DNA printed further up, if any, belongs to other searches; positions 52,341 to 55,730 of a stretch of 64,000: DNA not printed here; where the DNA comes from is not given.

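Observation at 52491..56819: Giant helicase-nuclease homolog with substituted catalytic motifs, placed at the head of the rapZ-yvcK-whiA cluster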

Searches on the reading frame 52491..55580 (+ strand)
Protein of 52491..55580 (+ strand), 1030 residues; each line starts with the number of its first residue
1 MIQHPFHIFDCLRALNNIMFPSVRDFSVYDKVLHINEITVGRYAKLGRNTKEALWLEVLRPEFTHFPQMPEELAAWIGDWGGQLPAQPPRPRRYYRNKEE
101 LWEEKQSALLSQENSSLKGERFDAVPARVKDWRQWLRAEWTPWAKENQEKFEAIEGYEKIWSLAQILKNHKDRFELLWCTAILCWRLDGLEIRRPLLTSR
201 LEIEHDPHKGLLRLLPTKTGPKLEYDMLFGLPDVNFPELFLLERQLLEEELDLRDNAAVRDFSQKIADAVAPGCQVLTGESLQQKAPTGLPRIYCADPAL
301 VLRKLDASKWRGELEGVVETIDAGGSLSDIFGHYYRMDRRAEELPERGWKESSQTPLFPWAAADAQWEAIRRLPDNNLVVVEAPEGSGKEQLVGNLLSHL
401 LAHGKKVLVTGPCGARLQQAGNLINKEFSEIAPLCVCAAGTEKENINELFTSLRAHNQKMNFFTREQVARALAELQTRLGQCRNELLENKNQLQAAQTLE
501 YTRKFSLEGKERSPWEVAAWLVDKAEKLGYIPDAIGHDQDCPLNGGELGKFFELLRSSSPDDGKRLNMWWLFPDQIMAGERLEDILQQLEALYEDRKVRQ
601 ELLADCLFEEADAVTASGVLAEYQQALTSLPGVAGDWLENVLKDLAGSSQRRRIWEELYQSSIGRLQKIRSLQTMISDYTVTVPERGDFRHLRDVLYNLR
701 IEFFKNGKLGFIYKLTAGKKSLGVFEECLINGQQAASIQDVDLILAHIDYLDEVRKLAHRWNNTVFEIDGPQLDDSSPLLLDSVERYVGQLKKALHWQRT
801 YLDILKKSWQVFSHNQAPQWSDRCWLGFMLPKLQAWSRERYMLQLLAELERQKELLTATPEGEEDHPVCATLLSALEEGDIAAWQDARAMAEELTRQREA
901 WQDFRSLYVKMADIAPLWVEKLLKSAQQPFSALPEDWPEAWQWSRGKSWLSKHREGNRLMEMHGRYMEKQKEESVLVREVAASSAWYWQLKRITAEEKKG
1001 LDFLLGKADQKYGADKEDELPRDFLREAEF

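Call 48: search_protein_representatives(protein=window:52491-55580:+)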
Query: 1030 residues. Proteins with E-value up to 0.001 (for the whole library): 2063; up to 1e-10: 1304; up to 1e-30: 197. The best 150 are listed.
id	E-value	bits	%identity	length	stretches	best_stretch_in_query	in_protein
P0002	0.0e+00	1528.9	61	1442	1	1-1030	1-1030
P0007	1.7e-281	952.9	42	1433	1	1-1030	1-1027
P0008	1.6e-265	900.0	42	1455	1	2-1030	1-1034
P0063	4.1e-256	868.8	38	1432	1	1-1030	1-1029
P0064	7.6e-239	811.7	40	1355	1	36-1030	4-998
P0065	5.6e-238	808.8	38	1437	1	1-1030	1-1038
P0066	1.8e-134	466.1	30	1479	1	3-1017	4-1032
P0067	1.5e-108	380.3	29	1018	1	94-1012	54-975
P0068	1.5e-91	324.0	28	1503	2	113-998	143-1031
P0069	2.6e-88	313.3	26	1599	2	119-1004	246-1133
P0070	1.6e-85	304.0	25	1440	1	7-1003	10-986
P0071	1.5e-83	297.5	26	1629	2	122-1024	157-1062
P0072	3.5e-83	296.3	26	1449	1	7-1003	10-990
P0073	4.1e-83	296.1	27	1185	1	3-1002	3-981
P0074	5.7e-82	292.3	25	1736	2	120-1000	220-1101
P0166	7.5e-37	142.9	23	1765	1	8-1013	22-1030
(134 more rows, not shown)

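Call 51: find_encoding_contigs(protein=P0066, flank=8000, max_places=2)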
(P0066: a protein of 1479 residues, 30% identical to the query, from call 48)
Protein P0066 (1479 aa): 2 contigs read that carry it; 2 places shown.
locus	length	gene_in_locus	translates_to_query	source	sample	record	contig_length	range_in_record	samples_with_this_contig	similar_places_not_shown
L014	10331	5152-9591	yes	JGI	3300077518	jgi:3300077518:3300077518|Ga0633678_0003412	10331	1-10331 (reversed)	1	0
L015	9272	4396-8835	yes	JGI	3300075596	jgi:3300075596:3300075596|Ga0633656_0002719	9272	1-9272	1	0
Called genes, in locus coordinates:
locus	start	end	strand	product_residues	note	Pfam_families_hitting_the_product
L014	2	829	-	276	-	?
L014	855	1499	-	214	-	PF01081:Aldolase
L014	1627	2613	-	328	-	PF01408:GFO_IDH_MocA, PF22725:GFO_IDH_MocA_C3, PF02894:GFO_IDH_MocA_C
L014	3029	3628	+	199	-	-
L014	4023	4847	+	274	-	PF13354:Beta-lactamase2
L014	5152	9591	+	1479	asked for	PF00580:UvrD-helicase (weak), PF13086:AAA_11, PF13604:AAA_30 (weak), PF01443:Viral_helicase1 (faint), PF13245:AAA_19 (weak), PF13086:AAA_11 (weak), PF13087:AAA_12, PF18741:MTES_1575, +1 more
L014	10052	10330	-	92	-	?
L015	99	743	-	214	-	PF01081:Aldolase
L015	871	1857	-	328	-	PF01408:GFO_IDH_MocA, PF22725:GFO_IDH_MocA_C3, PF02894:GFO_IDH_MocA_C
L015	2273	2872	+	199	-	-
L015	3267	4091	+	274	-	PF13354:Beta-lactamase2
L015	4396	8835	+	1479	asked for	PF00580:UvrD-helicase (weak), PF13086:AAA_11, PF13604:AAA_30 (weak), PF01443:Viral_helicase1 (faint), PF13245:AAA_19 (weak), PF13086:AAA_11 (weak), PF13087:AAA_12, PF18741:MTES_1575, +1 more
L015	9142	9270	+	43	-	?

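Call 87: find_encoding_contigs(protein=P0065, flank=6000, max_places=1)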
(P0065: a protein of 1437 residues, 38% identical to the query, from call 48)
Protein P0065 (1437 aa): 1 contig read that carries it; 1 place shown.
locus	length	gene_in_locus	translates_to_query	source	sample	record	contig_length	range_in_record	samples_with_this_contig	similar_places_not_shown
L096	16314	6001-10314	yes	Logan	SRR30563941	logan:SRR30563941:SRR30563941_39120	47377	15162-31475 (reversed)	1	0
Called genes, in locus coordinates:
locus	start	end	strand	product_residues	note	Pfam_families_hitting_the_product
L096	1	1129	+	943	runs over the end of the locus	PF00005:ABC_tran (faint), PF02463:SMC_N (faint), PF03193:RsgA_GTPase (faint), PF13191:AAA_16 (faint), PF13555:AAA_29 (faint), PF20703:nSTAND1 (faint), PF17760:UvrA_inter, PF17755:UvrA_DNA-bind, +1 more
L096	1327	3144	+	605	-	PF01541:GIY-YIG, PF27096:UvrC_M, PF02151:UVR, PF22920:UvrC_RNaseH, PF08459:UvrC_RNaseH_dom, PF00633:HHH (faint), PF12826:HHH_2, PF14520:HHH_5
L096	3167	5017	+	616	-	PF06480:FtsH_ext, PF00004:AAA, PF07728:AAA_5 (weak), PF23902:AAA_lid_PRS2_C, PF17862:AAA_lid_3, PF01434:Peptidase_M41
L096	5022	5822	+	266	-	PF00702:Hydrolase (faint), PF05116:S6PP (weak), PF08282:Hydrolase_3, PF12710:HAD (faint), PF05116:S6PP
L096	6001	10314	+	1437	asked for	PF18741:MTES_1575 (weak)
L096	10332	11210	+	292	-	PF03668:RapZ-like_N, PF22740:PapZ_C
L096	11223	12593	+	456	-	PF01933:CofD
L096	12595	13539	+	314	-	PF10298:WhiA_N, PF14527:LAGLIDADG_WhiA, PF14528:LAGLIDADG_3, PF02650:HTH_WhiA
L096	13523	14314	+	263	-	PF01522:Polysacc_deac_1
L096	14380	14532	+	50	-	PF13165:SCIFF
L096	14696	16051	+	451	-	PF04055:Radical_SAM, PF13353:Fer4_12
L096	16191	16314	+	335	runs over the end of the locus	PF00044:Gp_dh_N, PF02800:Gp_dh_C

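Call 88: find_encoding_contigs(protein=P0063, flank=6000, max_places=1)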
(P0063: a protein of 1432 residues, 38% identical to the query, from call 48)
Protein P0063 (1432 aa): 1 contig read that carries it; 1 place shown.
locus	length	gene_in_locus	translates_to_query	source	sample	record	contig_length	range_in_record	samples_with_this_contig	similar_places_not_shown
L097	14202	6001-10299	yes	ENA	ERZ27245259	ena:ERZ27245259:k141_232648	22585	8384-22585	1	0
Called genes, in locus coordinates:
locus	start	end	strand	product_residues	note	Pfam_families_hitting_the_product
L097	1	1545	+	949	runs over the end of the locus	PF00005:ABC_tran (faint), PF02463:SMC_N (faint), PF03193:RsgA_GTPase (faint), PF13191:AAA_16 (faint), PF13401:AAA_22 (faint), PF13555:AAA_29 (faint), PF17760:UvrA_inter, PF17755:UvrA_DNA-bind, +2 more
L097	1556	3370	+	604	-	PF01541:GIY-YIG, PF27096:UvrC_M, PF02151:UVR, PF22920:UvrC_RNaseH, PF08459:UvrC_RNaseH_dom, PF00633:HHH (faint), PF12826:HHH_2, PF14520:HHH_5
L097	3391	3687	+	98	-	-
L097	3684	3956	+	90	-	-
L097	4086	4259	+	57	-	-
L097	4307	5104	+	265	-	PF00702:Hydrolase, PF05116:S6PP (weak), PF08282:Hydrolase_3, PF05116:S6PP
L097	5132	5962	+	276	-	PF00753:Lactamase_B, PF12706:Lactamase_B_2 (faint)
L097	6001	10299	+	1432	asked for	PF18741:MTES_1575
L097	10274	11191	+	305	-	PF03668:RapZ-like_N, PF22740:PapZ_C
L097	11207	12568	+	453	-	PF01933:CofD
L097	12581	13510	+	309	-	PF10298:WhiA_N, PF14528:LAGLIDADG_3 (faint), PF14527:LAGLIDADG_WhiA, PF02650:HTH_WhiA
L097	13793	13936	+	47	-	PF13165:SCIFF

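Call 89: search_protein_families(library=phrogs, proteins=[P0066], max_evalue=0.001)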
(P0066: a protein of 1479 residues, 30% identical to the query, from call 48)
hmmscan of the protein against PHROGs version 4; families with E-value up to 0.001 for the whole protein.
P0066 (1479 aa): 6 families
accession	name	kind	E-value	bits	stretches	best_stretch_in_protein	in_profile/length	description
phrog_25411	-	unknown function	5.9e-31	108.8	2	1045-1323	332-600/627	-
phrog_325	-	DNA, RNA and nucleotide metabolism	1.3e-09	37.9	1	364-432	466-540/986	Dda-like helicase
phrog_1967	-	DNA, RNA and nucleotide metabolism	5.1e-09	36.3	0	370-420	154-205/776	DNA helicase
phrog_4412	-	DNA, RNA and nucleotide metabolism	1.5e-08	34.5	1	1064-1108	419-467/743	exonuclease V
phrog_50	-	DNA, RNA and nucleotide metabolism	6.3e-05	23.2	1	376-418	363-404/570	DnaC-like helicase loader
phrog_170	-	other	0.00053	20.5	0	368-416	75-125/323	PhoH-like phosphate starvation-inducible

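Call 90: search_dna_similar(query=P0066, collection=plasmids, mode=protein, max_evalue=1e-20, max_rows=12)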
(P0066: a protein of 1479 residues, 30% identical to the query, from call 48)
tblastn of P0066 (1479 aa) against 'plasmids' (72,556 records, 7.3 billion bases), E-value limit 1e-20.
Records with a match: 99; places in all: 101; records where one place covers at least 80% of the query: 15.
Best place of each record, by identity: <60% 99.
By first word of the organism name: Acinetobacter 24; Ralstonia 17; Rhizobium 10; Variovorax 5; Sphingobium 4; Streptomyces 4; Thioclava 4; Paraburkholderia 3; Pseudoalteromonas 3; Burkholderia 2; and 22 more.
By predicted mobility (MOB-suite, as given by PLSDB): non-mobilizable 45; mobilizable 39; conjugative 15.
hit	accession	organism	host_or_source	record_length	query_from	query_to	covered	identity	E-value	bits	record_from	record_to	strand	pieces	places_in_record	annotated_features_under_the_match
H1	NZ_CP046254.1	Sphingobium sp. CAP-1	cell culture,activated sludge of ...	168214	4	1474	99%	28.8%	6e-153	525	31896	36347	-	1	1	DUF3320 domain-containing protein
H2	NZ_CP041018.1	Sphingobium fuliginis ATCC 27551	cell culture,Water of rice field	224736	4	1474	99%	28.7%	2e-153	526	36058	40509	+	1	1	DUF3320 domain-containing protein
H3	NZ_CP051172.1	Ralstonia pseudosolanacearum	Whole organism,potato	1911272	120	1465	91%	31.2%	2e-165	561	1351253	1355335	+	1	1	none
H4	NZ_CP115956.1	Ralstonia pseudosolanacearum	Solanum tuberosum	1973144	120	1465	91%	31.2%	2e-165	561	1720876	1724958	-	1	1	none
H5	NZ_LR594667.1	Variovorax sp. SRS16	linuron-contaminated soil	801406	8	1465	99%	28.7%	2e-149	513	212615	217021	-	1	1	AAA domain-containing protein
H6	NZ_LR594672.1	Variovorax sp. PBL-E5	linuron-contaminated soil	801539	8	1465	99%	28.7%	2e-149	513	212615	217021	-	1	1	AAA domain-containing protein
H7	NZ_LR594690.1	Variovorax sp. WDL1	linuron-contaminated soil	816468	8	1465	99%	28.7%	2e-149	513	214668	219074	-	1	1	AAA domain-containing protein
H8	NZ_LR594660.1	Variovorax sp. PBL-H6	linuron-contaminated soil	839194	8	1465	99%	28.7%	2e-149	513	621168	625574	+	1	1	AAA domain-containing protein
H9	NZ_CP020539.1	Sphingobium herbicidovorans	cell culture,soil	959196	51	1474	96%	29.2%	4e-150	516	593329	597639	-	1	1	DUF3320 domain-containing protein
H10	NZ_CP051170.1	Ralstonia pseudosolanacearum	Whole organism,potato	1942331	120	1465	91%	30.8%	8e-161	548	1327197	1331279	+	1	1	none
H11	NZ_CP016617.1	Microvirga ossetica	Vicia alpestris,cell culture,nodules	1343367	54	1465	95%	29.3%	5e-142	491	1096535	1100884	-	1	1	none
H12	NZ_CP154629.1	Acetoanaerobium noterae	cell culture,Sludge of a digestion ...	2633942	7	1467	99%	28.0%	2e-151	520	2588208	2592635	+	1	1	none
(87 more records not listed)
